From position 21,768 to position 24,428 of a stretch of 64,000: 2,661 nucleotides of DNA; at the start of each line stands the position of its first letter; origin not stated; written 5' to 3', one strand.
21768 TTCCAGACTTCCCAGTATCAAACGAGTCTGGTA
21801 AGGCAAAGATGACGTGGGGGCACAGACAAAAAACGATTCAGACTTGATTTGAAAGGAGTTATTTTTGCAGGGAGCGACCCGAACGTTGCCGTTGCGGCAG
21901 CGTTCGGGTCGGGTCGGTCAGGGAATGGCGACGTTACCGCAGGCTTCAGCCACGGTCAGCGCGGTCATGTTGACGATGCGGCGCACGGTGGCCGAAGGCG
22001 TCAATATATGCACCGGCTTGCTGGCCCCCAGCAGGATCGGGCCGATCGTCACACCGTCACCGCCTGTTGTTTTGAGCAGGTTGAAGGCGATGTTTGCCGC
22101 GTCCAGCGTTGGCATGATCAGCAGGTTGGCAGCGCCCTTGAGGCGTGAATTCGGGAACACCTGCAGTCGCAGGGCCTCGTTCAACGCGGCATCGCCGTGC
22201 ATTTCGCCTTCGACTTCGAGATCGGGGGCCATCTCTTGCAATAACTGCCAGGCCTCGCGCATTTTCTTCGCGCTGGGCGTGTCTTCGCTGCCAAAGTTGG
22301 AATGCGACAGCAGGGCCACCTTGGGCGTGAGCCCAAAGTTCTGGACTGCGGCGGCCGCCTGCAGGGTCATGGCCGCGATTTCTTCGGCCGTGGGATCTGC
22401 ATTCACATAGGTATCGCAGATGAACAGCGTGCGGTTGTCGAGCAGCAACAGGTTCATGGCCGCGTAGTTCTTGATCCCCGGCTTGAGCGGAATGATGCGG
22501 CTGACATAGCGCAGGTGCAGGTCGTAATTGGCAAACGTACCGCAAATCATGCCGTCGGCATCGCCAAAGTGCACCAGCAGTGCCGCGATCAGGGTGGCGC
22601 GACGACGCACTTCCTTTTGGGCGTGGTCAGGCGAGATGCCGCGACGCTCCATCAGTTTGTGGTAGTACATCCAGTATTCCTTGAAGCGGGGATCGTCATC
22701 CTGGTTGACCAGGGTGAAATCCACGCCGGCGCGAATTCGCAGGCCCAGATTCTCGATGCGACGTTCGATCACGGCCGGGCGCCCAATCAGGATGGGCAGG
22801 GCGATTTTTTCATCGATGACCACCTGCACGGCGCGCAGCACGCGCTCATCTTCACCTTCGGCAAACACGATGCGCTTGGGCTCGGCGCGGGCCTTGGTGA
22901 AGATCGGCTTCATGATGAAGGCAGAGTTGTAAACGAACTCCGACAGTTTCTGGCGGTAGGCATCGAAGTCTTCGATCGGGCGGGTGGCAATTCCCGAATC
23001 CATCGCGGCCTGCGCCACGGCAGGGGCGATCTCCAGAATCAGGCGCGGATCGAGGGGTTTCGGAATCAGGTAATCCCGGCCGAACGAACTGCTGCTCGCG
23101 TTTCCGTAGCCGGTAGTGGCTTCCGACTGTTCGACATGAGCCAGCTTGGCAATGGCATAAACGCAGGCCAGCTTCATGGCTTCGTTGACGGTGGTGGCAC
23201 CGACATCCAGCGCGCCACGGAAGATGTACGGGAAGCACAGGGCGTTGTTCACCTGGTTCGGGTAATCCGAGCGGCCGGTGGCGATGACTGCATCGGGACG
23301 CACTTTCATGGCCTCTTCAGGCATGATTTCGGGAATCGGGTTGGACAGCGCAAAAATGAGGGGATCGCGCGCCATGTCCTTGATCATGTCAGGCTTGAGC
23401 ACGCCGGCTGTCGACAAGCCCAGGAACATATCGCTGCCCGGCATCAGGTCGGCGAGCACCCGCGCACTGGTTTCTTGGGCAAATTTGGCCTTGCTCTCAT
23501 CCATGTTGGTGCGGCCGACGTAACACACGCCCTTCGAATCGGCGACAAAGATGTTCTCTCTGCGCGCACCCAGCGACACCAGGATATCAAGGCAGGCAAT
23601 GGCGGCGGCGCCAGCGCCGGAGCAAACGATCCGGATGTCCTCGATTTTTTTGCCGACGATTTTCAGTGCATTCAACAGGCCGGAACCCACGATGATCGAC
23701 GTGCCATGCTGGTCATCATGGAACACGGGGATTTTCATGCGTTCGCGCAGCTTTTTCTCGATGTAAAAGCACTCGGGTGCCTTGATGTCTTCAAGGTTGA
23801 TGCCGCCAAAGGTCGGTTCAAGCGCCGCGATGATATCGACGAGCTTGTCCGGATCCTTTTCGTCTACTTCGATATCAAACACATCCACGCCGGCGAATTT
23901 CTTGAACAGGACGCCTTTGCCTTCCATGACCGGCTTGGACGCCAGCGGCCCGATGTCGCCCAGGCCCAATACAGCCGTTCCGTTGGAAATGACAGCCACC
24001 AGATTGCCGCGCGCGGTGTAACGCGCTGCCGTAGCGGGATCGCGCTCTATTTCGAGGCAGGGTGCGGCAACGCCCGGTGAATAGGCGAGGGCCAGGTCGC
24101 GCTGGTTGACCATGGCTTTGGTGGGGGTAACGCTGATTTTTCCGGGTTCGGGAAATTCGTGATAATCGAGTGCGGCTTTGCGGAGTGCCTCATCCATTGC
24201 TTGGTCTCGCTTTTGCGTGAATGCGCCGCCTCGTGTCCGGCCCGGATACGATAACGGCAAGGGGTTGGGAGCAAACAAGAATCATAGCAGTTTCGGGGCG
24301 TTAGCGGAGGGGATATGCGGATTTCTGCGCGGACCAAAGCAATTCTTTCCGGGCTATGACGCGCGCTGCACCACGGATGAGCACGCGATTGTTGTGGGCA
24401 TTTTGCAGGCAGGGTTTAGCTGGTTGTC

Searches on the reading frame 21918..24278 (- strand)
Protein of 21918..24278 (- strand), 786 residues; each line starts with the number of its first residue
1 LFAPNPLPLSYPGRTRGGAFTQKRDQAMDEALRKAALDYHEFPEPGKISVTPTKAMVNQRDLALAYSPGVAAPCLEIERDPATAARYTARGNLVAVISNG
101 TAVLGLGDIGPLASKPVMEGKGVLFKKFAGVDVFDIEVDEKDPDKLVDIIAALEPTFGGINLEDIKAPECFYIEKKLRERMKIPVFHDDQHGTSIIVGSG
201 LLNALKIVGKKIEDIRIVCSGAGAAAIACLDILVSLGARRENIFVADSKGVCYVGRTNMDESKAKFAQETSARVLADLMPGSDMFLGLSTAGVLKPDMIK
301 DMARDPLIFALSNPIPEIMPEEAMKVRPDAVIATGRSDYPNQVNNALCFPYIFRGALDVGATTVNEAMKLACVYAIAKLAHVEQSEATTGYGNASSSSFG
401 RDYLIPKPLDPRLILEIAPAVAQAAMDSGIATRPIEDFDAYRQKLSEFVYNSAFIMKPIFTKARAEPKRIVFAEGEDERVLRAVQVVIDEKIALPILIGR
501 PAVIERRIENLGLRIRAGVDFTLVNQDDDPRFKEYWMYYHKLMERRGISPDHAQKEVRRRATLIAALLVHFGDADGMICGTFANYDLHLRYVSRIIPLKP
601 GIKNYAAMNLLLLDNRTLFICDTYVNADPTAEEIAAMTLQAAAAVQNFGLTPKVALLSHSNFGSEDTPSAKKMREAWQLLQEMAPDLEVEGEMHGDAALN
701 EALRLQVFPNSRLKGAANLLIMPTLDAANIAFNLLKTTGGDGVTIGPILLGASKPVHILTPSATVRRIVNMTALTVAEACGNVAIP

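Call 34: search_protein_families(library=pfam, proteins=[window:21918-24278:-], max_evalue=0.001)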
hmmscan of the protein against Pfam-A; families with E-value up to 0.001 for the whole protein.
window:21918-24278:- (786 aa): 4 families
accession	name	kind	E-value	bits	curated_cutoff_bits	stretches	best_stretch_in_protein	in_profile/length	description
PF01515.24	PTA_PTB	-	3.1e-99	332.8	24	1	455-776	2-319/319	Phosphate acetyl/butaryl transferase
PF00390.24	malic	-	4.8e-30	105.2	23.1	1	46-178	2-182/182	Malic enzyme, N-terminal domain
PF03949.21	Malic_M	-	5e-20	72.3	23.5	1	192-386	3-231/258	Malic enzyme, NAD binding domain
PF12434.13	Malate_DH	-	4.6e-06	26.8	21.5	1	30-43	19-32/32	Malate dehydrogenase enzyme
